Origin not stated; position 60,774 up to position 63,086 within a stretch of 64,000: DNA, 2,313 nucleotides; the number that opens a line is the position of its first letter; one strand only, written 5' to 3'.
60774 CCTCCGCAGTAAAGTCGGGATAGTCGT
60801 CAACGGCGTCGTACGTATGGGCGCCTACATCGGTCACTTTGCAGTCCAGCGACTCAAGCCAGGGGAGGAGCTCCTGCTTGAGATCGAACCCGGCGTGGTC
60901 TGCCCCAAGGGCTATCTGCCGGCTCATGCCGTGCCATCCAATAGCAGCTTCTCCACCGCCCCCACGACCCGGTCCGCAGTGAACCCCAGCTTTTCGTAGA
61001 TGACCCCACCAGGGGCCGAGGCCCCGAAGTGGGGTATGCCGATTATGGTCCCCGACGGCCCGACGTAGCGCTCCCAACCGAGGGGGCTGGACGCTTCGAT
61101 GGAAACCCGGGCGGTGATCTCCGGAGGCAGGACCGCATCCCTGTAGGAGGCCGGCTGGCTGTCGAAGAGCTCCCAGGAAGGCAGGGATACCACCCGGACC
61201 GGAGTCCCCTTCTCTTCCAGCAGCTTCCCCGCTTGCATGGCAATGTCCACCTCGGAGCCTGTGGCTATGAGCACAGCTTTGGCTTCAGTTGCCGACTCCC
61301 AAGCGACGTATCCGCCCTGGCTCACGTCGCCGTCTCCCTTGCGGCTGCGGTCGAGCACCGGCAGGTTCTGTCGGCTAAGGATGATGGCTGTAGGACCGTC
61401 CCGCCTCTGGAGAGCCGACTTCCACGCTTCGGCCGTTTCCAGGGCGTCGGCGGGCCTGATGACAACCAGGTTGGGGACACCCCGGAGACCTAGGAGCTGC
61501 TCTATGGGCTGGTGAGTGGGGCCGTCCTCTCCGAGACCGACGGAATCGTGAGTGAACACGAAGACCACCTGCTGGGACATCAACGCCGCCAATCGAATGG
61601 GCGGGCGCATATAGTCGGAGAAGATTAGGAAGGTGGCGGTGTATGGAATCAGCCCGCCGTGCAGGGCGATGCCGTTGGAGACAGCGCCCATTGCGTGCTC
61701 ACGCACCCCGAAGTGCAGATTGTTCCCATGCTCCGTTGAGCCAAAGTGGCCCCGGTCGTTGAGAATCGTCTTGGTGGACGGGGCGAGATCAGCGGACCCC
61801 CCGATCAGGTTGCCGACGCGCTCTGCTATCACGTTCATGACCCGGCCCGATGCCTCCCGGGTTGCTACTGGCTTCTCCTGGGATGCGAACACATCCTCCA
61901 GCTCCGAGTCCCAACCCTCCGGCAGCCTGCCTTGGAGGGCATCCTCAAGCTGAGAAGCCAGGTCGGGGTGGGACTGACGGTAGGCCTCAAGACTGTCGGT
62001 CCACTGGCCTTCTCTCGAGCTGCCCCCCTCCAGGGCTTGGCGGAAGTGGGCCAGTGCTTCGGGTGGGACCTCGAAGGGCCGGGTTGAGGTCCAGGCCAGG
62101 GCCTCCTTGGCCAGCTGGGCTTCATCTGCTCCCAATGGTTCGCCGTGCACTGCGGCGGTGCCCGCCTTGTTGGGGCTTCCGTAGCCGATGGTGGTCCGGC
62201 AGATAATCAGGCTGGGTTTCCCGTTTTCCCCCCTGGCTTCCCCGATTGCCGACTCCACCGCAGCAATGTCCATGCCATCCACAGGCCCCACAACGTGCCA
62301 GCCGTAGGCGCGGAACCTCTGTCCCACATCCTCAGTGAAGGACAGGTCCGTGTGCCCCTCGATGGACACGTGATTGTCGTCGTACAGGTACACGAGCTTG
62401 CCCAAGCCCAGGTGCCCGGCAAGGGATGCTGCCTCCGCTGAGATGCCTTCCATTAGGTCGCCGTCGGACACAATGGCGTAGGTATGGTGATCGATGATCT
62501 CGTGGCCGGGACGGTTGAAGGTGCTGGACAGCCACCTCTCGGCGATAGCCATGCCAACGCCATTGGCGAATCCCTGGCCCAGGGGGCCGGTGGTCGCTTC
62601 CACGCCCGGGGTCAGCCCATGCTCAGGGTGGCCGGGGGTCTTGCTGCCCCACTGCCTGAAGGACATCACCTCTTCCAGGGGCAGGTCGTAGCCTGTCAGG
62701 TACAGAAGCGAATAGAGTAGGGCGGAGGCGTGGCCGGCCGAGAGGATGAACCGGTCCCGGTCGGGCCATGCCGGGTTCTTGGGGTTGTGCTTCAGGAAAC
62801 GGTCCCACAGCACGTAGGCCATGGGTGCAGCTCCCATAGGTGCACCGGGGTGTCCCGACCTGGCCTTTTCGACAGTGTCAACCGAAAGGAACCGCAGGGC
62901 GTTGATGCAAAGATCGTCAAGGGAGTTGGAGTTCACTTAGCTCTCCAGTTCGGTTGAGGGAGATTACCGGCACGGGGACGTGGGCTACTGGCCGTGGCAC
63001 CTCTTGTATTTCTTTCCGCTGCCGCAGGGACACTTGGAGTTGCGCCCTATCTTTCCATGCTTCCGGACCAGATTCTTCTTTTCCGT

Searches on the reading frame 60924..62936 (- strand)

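Call 53: search_protein_families(library=pfam, proteins=[window:60924-62936:-], max_evalue=0.0001)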
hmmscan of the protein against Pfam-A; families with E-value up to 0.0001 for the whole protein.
window:60924-62936:- (670 aa): 4 families
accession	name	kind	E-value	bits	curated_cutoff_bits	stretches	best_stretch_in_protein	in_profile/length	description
PF00456.26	Transketolase_N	-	6.6e-146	486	22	1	8-339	3-334/334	Transketolase, thiamine diphosphate binding domain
PF02779.29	Transket_pyr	-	1.5e-52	178.2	27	1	356-526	2-173/174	Transketolase, pyrimidine binding domain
PF22613.1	Transketolase_C_1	-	7.4e-39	132.9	27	1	541-653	1-113/113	Transketolase-like TK C-terminal domain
PF02780.25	Transketolase_C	-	1.9e-10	41.2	25.9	1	551-657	9-124/124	Transketolase, C-terminal domain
